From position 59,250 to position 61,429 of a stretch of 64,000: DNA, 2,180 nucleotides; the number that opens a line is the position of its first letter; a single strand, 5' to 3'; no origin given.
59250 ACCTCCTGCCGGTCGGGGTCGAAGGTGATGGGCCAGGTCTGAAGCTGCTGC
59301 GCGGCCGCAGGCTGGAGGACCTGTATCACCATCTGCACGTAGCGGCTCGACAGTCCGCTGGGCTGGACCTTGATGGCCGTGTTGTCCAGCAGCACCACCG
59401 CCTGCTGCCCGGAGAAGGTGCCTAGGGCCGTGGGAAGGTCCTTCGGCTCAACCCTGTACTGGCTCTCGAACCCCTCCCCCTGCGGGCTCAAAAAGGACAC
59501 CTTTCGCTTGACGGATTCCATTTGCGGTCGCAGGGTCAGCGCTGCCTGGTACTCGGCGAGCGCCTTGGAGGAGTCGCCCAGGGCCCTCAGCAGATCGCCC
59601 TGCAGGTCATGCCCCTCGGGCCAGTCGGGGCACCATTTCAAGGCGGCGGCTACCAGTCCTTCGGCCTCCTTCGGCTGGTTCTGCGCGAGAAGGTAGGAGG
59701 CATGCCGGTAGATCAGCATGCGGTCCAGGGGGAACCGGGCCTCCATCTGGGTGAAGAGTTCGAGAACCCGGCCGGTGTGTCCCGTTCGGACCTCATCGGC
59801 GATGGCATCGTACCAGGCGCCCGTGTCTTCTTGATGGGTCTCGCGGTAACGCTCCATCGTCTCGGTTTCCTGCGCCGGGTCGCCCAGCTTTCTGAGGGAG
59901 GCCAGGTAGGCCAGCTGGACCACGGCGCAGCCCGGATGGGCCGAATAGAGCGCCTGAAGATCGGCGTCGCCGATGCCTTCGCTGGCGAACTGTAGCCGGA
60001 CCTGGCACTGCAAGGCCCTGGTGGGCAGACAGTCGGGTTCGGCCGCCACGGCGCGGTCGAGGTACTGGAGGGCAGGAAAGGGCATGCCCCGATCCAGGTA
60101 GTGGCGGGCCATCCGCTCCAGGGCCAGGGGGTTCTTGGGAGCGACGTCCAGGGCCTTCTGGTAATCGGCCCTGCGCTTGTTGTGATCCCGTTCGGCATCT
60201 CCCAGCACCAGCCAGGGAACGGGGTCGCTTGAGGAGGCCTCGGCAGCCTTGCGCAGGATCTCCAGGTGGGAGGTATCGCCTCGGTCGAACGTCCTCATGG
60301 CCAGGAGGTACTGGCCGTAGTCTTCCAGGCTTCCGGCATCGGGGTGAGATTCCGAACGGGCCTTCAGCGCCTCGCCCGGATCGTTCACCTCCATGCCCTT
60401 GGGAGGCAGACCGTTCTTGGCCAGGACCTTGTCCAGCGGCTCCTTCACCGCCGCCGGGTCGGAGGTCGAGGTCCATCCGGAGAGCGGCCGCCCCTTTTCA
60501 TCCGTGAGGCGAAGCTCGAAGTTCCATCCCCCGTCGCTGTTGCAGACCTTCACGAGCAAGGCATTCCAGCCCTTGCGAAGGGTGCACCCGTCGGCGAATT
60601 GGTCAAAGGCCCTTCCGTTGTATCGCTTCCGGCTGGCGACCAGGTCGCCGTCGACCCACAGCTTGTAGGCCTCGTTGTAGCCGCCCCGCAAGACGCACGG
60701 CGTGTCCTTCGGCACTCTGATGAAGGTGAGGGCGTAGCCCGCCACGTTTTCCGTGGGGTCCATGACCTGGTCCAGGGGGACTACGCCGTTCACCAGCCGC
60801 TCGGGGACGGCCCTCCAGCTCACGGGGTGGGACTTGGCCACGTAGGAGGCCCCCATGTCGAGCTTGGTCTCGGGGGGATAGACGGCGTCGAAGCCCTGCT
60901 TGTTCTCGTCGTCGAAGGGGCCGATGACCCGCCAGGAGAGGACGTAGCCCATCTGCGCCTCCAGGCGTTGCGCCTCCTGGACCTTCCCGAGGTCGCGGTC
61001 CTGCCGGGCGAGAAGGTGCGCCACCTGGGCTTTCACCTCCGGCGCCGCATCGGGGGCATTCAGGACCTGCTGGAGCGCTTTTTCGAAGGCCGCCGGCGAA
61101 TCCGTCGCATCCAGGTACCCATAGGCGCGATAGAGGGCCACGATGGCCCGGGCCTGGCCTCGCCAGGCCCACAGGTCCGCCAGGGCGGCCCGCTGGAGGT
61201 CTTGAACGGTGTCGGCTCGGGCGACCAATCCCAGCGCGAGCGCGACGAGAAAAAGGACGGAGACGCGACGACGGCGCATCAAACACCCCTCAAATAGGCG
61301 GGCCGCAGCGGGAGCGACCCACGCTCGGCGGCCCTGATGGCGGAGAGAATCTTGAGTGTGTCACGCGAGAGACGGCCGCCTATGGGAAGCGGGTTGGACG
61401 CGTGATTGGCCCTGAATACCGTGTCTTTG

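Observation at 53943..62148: Radical-SAM gene coupled to two tandem ~1220-aa TPR/transglutaminase-like paralogs, one Cys-containing and one apparently Cys-less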

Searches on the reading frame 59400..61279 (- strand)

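Call 45: search_protein_families(library=pfam, proteins=[window:59400-61279:-], max_evalue=0.01)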
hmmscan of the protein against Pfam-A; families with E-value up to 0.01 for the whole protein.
window:59400-61279:- (626 aa): 9 families
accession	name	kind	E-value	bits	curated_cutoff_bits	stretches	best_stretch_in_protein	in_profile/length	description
PF13428.12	TPR_14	-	1.9e-08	34.6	23.5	0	454-492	3-41/44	Tetratricopeptide repeat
PF07719.23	TPR_2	-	2.5e-07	30.8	27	1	554-586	1-33/34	Tetratricopeptide repeat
PF13414.12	TPR_11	-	1.3e-06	28.4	26.8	1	561-586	1-26/42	TPR repeat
PF14559.12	TPR_19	-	1.4e-06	29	25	1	371-417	12-58/68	Tetratricopeptide repeat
PF13181.12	TPR_8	-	0.00021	21.6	25.7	0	560-586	7-33/34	Tetratricopeptide repeat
PF00515.34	TPR_1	-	0.0013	18.9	27.8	0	561-586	8-33/34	Tetratricopeptide repeat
PF03372.29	Exo_endo_phos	-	0.0028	17.9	24.5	0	79-303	15-218/225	Endonuclease/Exonuclease/phosphatase family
PF13432.12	TPR_16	-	0.0042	18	32.7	1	524-586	1-63/65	Tetratricopeptide repeat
PF13431.12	TPR_17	-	0.0074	16.9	24.4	0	373-399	2-28/34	Tetratricopeptide repeat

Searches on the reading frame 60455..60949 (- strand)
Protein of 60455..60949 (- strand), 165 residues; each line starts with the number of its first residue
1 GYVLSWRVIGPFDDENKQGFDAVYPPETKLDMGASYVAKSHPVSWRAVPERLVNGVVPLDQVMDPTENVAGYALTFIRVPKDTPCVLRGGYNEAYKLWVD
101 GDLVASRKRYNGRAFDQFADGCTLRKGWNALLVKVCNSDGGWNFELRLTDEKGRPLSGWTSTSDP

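Call 76: search_solved_structures(query=A7, max_evalue=5)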
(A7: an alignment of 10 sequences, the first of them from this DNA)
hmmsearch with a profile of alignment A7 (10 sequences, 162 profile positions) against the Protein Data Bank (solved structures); distinct sequences matched with E-value up to 5: 8.
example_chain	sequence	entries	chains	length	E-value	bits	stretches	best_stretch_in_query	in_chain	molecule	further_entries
5t86_A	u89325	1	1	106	0.51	13.3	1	5-32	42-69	CdiA toxin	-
6qe7_A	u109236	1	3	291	0.55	13.2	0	81-138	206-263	Anti-sigma-I factor RsgI3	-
2pna_A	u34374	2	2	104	0.61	13.1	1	120-145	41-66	PHOSPHATIDYLINOSITOL 3-KINASE P85-ALPHA SUBUNIT N-TERMINAL SH2 DOMAIN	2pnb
7rnu_A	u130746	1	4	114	0.62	13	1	118-145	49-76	Phosphatidylinositol 3-kinase regulatory subunit beta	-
5gji_A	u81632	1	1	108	0.66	13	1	120-145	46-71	Phosphatidylinositol 3-kinase regulatory subunit alpha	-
7rns_A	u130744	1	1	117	0.74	12.8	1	120-145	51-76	Isoform 2 of Phosphatidylinositol 3-kinase regulatory subunit alpha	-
2iug_A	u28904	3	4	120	0.76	12.8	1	120-145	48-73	PHOSPHATIDYLINOSITOL 3-KINASE REGULATORY ALPHA SUBUNIT | Phosphatidylinositol 3-kinase regulatory subunit alpha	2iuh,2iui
2vzu_A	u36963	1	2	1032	1.2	12.1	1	93-139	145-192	EXO-BETA-D-GLUCOSAMINIDASE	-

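Call 78: search_protein_families(library=pfam, alignment_id=A7, max_evalue=1)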
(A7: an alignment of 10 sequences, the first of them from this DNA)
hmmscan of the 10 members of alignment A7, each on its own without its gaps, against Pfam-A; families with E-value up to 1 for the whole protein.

A. member 1, seq(165 aa): 2 families
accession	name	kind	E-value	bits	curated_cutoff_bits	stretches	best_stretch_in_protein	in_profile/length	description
PF21557.3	RhaB_D2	-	0.032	14.5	27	1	70-151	25-103/172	Alpha-L-rhamnosidase, domain D2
PF18069.6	DR2241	-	0.17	12.2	26.4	1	114-165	4-54/111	DR2241 stabilising domain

B. families by the number of members that match (of 10 scanned): 6 families
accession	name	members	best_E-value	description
PF21557.3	RhaB_D2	3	0.0012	Alpha-L-rhamnosidase, domain D2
PF07260.16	ANKH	1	0.11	Progressive ankylosis protein (ANKH)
PF23081.1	HTH_KIF26A_B_1st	1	0.13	Kinesin-like protein KIF26A/B, tri-helical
PF13464.11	RodZ_C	1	0.15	RodZ C-terminal domain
PF18069.6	DR2241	1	0.17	DR2241 stabilising domain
PF10262.15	Rdx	1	0.17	Rdx family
